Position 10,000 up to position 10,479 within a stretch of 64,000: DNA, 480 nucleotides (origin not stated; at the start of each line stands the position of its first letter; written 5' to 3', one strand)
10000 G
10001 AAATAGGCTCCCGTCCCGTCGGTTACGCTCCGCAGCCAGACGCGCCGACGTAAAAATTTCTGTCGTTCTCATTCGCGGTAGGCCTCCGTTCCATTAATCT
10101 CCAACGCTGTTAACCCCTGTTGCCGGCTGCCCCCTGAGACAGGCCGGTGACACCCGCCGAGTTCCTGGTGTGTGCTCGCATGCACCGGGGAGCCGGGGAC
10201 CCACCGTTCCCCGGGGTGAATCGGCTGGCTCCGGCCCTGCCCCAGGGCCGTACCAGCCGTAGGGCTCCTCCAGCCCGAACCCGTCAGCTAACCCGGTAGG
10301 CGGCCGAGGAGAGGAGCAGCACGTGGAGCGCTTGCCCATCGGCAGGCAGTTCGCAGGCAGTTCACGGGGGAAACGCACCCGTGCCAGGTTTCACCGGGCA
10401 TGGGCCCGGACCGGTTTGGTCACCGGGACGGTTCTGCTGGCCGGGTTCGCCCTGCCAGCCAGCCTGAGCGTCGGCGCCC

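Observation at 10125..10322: c-di-AMP (ydaO-class) riboswitch controlling an NlpC/P60 endopeptidase, in the same window as disA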

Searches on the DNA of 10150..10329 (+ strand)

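Call 20: build_rna_model(alignment_id=A2, structure=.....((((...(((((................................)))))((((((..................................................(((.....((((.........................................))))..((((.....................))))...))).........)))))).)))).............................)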
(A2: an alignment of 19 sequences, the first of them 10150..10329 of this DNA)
Model R1 built from alignment A2 (19 sequences, 253 columns); structure: as given.
model positions 176; base pairs 26; branch points 2; effective number of sequences 2.3; information 0.59 bits per position. Calibrated on 0.2 Mb of random sequence (short: E-values are rough).
structure used (alignment columns):
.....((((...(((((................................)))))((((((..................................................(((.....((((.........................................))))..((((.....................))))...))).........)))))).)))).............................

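Call 22: search_with_rna_model(model_id=R1, sources=[window, L001, L002, L003, L004, L005, L006, L007, L008, L009, L010, L011, L012, L013, L014, L015, L016, L017, L018, L019, L020, L021, L022, L023, L024, L025, L026, L027, L028, L029, L030, L031, L032, L033, L034, L035, L036, L037, L038, L039, L040, L041, L042, L043, L044, L045, L046, L047, L048, L049, L050, L051, L052, L053, L054, L055, L056, L057, L058, L059, L060, L061, L062, L063, L064, L065, L066, L067, L068, L069, L070, L071, L072, L073, L074, L075, L076, L077, L078, L079, L080], max_evalue=0.01, make_alignment=true)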
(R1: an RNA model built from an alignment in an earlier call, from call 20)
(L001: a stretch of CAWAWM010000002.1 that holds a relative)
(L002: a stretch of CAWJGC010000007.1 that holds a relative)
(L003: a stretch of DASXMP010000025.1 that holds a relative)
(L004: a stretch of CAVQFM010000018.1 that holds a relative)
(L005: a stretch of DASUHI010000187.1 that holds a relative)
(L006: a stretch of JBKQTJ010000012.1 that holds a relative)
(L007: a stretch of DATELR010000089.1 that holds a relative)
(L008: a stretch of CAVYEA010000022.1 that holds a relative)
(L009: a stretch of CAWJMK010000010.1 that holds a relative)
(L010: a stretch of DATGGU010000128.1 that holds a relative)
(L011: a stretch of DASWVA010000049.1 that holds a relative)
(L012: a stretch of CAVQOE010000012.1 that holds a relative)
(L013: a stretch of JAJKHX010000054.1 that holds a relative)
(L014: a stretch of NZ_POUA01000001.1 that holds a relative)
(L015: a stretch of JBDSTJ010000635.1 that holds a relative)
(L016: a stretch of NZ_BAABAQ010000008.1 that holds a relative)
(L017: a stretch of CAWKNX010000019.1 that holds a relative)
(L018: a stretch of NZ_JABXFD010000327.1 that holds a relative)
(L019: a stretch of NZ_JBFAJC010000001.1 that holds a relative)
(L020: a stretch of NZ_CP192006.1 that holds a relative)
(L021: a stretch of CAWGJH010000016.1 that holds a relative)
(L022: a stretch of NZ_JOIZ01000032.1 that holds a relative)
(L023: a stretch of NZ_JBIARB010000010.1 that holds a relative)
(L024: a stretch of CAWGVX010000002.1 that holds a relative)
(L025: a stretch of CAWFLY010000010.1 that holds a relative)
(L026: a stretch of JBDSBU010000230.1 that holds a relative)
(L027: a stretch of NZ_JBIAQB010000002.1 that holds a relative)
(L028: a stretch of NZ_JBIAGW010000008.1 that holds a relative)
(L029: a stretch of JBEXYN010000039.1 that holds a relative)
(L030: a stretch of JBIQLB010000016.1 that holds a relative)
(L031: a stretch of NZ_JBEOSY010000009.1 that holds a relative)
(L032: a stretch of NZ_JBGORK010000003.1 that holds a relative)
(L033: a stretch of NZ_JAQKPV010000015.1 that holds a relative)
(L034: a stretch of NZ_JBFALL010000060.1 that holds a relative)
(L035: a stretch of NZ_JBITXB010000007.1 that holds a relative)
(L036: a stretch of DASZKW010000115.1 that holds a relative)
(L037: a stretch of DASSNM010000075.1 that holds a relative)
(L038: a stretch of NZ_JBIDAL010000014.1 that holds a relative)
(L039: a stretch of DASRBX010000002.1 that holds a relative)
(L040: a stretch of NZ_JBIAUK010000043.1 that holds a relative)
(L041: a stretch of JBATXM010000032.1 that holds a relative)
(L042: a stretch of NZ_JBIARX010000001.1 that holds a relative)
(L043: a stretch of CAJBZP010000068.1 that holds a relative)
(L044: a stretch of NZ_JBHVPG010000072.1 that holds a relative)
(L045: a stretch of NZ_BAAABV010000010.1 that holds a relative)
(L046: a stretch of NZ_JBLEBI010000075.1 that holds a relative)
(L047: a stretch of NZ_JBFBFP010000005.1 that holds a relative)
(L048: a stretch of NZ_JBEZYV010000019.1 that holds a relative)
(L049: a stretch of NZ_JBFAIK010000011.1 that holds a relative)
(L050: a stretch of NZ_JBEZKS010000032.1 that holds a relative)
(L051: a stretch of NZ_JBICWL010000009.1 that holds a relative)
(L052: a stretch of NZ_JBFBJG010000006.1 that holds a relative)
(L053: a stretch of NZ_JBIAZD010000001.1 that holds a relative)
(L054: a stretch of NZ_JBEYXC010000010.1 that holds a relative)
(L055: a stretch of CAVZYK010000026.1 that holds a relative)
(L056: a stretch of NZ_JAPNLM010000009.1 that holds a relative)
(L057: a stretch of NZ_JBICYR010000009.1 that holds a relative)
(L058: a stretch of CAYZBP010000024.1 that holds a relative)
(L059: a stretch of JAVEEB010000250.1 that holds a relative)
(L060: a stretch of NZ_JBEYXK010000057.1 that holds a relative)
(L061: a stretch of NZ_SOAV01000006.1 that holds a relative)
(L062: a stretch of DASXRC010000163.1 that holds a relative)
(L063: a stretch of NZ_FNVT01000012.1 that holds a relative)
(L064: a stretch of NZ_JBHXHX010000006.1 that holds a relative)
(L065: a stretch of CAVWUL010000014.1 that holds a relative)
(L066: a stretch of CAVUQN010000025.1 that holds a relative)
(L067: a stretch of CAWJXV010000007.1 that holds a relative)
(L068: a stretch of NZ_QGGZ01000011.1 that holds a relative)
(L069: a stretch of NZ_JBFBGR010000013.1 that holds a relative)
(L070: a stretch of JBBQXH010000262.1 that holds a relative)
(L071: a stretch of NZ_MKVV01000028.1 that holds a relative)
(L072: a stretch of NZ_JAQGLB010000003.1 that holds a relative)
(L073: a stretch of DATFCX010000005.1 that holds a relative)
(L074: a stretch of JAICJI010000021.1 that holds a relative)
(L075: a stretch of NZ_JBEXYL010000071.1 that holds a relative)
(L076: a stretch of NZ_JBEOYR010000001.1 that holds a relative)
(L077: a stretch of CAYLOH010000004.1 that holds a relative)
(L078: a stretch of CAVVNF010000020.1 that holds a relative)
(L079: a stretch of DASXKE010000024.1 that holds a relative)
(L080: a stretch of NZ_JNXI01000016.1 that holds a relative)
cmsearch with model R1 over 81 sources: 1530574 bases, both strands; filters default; matches with E-value up to 0.01: 42.
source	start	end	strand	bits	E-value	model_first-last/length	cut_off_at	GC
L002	9827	10006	+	165.1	2.7e-33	1-176/176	no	0.68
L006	5706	5883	+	159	5.8e-32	1-176/176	no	0.7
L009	9653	9832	+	158.5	7.6e-32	1-176/176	no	0.69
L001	9825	10004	+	151.6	2.4e-30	1-176/176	no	0.7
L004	9834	10008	+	146.9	2.4e-29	1-176/176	no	0.72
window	10150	10328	+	144.7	7.2e-29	1-176/176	no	0.72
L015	2141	2310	+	137.2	3.1e-27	1-176/176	no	0.71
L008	9708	9879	+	137.2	3.1e-27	1-176/176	no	0.7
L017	9766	9948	+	134.2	1.4e-26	1-176/176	no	0.71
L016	9765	9919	+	132.2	3.8e-26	1-176/176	no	0.7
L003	3813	4014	+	126.6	6.2e-25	1-176/176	no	0.73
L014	9719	9868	+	124.4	1.8e-24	1-176/176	no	0.71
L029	9729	9893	+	122.2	5.5e-24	1-176/176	no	0.72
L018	9675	9885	+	120.3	1.5e-23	1-176/176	no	0.71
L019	8261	8416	+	119.6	2.1e-23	1-176/176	no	0.66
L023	9784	9953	+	118.5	3.5e-23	1-176/176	no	0.72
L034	2316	2504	+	117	7.6e-23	1-176/176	no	0.66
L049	7693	7855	+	117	7.7e-23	1-176/176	no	0.66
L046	6242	6418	+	113.3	4.7e-22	1-176/176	no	0.72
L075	6803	6980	+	113.2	5.1e-22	1-176/176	no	0.71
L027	7819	7985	+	113.1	5.2e-22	1-176/176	no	0.68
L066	11166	11371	+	111.9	9.7e-22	1-176/176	no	0.67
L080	6721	6900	+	108.6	5.1e-21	1-176/176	no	0.7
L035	9810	9996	+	108.3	5.7e-21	1-176/176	no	0.73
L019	9597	9796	+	107.8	7.4e-21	1-176/176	no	0.71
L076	8015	8191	+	107.5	8.4e-21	1-176/176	no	0.75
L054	5678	5857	+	106.3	1.6e-20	1-176/176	no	0.69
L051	6433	6611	+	105.5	2.4e-20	1-176/176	no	0.73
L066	12770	12979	+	104.4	4.1e-20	1-176/176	no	0.68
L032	6879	7068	+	103.5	6.3e-20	1-176/176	no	0.73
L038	6634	6808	+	103.1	8e-20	1-176/176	no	0.73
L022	7744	7921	+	99.6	4.4e-19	1-176/176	no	0.71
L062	9763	9909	+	98.6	7.2e-19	1-176/176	no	0.71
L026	2894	3076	+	94.5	5.7e-18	1-176/176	no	0.64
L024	9737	9888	+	83.2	1.6e-15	6-154/176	no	0.7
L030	9744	9957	+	71.4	5.9e-13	1-176/176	no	0.68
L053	9784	9995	+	60.7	1.2e-10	1-176/176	no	0.72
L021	11519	11685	+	52.1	8.9e-09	1-176/176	no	0.68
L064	7534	7746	+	44.6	3.9e-07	1-176/176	no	0.71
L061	6776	6992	+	39.5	4.9e-06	1-176/176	no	0.76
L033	8406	8494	+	39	6.2e-06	1-176/176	no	0.7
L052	8131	8350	+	26.7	0.0029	1-176/176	no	0.78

Alignment A3: 42 matches aligned to the model, 398 columns, each read 5' to 3' on its own strand. Consensus structure (alignment columns), stored with it:
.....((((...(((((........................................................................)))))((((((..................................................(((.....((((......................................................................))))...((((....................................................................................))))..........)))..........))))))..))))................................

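Call 45: search_with_rna_model(model_id=R1, sources=[window, L081, L082, L083, L084, L085, L086, L087, L088, L089, L090, L091, L092, L093, L094, L095, L096, L097, L098, L099, L100, L101, L102, L103, L104, L105, L106, L107, L108, L109, L110, L111, L112, L113, L114, L115, L116, L117, L118, L119, L120, L121, L122, L123, L124, L125, L126, L127, L128, L129, L130, L131, L132, L133, L134, L135], max_evalue=0.01, make_alignment=true)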
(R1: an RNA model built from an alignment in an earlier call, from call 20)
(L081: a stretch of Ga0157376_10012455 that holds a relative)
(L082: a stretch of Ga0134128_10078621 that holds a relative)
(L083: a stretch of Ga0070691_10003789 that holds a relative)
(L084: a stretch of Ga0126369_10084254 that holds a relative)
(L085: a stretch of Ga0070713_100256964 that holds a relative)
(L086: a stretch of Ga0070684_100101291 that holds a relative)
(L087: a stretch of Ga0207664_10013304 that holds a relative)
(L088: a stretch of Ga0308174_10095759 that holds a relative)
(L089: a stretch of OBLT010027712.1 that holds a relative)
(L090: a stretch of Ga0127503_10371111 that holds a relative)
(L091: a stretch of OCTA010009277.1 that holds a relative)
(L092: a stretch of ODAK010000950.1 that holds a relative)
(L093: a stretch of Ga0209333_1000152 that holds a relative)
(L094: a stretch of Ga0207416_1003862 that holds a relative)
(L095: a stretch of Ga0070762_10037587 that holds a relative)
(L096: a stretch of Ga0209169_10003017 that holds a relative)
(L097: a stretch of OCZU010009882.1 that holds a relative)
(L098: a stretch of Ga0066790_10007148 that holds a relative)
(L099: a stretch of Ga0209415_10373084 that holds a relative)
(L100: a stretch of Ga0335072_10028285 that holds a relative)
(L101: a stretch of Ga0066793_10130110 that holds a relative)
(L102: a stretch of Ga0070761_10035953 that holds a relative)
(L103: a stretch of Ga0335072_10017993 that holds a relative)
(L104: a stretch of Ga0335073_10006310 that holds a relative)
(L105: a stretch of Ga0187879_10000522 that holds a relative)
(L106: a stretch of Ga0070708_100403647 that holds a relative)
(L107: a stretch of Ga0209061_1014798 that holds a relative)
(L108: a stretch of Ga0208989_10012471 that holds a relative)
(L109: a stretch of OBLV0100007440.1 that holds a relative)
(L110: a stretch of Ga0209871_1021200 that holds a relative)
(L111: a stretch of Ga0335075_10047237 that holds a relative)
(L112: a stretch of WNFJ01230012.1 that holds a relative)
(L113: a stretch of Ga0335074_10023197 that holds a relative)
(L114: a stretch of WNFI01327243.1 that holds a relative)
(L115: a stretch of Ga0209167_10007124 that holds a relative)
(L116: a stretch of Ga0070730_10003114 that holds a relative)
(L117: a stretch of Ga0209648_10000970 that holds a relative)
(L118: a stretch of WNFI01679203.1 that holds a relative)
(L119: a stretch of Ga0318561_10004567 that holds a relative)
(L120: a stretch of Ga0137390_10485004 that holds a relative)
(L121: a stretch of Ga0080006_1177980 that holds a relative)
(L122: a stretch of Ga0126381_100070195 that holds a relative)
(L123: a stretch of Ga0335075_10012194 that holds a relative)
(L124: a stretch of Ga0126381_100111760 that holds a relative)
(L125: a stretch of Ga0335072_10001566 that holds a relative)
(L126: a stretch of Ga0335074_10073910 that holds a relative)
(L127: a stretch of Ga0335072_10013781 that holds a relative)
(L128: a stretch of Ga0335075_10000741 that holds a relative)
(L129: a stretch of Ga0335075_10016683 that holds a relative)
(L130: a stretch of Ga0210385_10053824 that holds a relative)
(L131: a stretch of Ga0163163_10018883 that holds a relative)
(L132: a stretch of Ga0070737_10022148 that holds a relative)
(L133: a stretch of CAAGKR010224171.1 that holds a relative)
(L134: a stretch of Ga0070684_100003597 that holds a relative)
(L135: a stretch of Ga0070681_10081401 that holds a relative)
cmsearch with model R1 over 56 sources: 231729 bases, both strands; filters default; matches with E-value up to 0.01: 43.
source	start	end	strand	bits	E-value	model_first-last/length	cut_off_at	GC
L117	1328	1506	+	161.2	2.9e-33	1-176/176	no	0.7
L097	1327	1506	+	159.2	8.1e-33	1-176/176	no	0.7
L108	1326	1504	+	157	2.4e-32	1-176/176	no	0.68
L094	1326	1504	+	156.4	3.2e-32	1-176/176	no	0.69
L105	1325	1506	+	156.2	3.6e-32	1-176/176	no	0.69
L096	1323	1504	+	151.7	3.3e-31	1-176/176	no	0.7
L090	326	506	+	151.3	4.1e-31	1-176/176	no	0.7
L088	876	1053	+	148.4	1.8e-30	1-176/176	no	0.71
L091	1323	1504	+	147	3.5e-30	1-176/176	no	0.69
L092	1323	1504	+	147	3.5e-30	1-176/176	no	0.69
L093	1322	1504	+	147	3.6e-30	1-176/176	no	0.7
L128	1158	1338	+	146.9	3.8e-30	1-176/176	no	0.72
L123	1325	1506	+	146.3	4.9e-30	1-176/176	no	0.66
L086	1230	1407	+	146.1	5.4e-30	1-176/176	no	0.72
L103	1322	1502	+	145.9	6.2e-30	1-176/176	no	0.69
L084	1328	1506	+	145.1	9e-30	1-176/176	no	0.72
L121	299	480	+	145.1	9.2e-30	1-176/176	no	0.68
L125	1216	1398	+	144.9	9.9e-30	1-176/176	no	0.67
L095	1050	1232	+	144.6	1.1e-29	1-176/176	no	0.71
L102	943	1125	+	144.6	1.1e-29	1-176/176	no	0.71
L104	1322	1502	+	144.4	1.3e-29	1-176/176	no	0.7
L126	417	599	+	144.2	1.4e-29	1-176/176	no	0.68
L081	1328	1506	+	144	1.6e-29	1-176/176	no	0.72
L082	520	698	+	144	1.6e-29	1-176/176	no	0.72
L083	1328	1506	+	144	1.6e-29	1-176/176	no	0.72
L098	1324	1504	+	142.5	3.3e-29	1-176/176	no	0.72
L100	1321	1502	+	142.5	3.4e-29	1-176/176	no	0.69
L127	1323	1506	+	141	6.9e-29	1-176/176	no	0.68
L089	694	874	+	139.9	1.2e-28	1-176/176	no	0.71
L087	1315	1506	+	136.9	5.4e-28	1-176/176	no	0.72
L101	144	326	+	135.1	1.3e-27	1-176/176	no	0.73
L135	1332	1506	+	134.3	2e-27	1-176/176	no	0.75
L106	1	153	+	130.8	1.1e-26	26-176/176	5'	0.69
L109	331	501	+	124.4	2.8e-25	1-176/176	no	0.75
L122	771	950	+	89.7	9.4e-18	1-176/176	no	0.71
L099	1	88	+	83.1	2.6e-16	89-176/176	5'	0.69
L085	1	88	+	76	8.9e-15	88-176/176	5'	0.7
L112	1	76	+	73.5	3e-14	101-176/176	5'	0.68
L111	1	85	+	72.6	4.8e-14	92-176/176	5'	0.67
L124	1334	1508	+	63.8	4e-12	1-176/176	no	0.74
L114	954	1114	+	62.6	7.1e-12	1-176/176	no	0.6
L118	1307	1506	+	60.6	1.9e-11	1-176/176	no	0.62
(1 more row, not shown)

Alignment A5: 43 matches aligned to the model, 246 columns, each read 5' to 3' on its own strand. Consensus structure (alignment columns), stored with it:
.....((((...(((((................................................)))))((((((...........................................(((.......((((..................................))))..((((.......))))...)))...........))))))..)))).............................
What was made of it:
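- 10145..10318 (+): c-di-AMP (ydaO-class) riboswitch aptamer, RF00379 full-length match. The lineage-specific model R1 scores it at 144.7 bits (calls 22, 45).
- Tried and rejected: A custom covariance model replaced it (calls 20, 22, 45).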
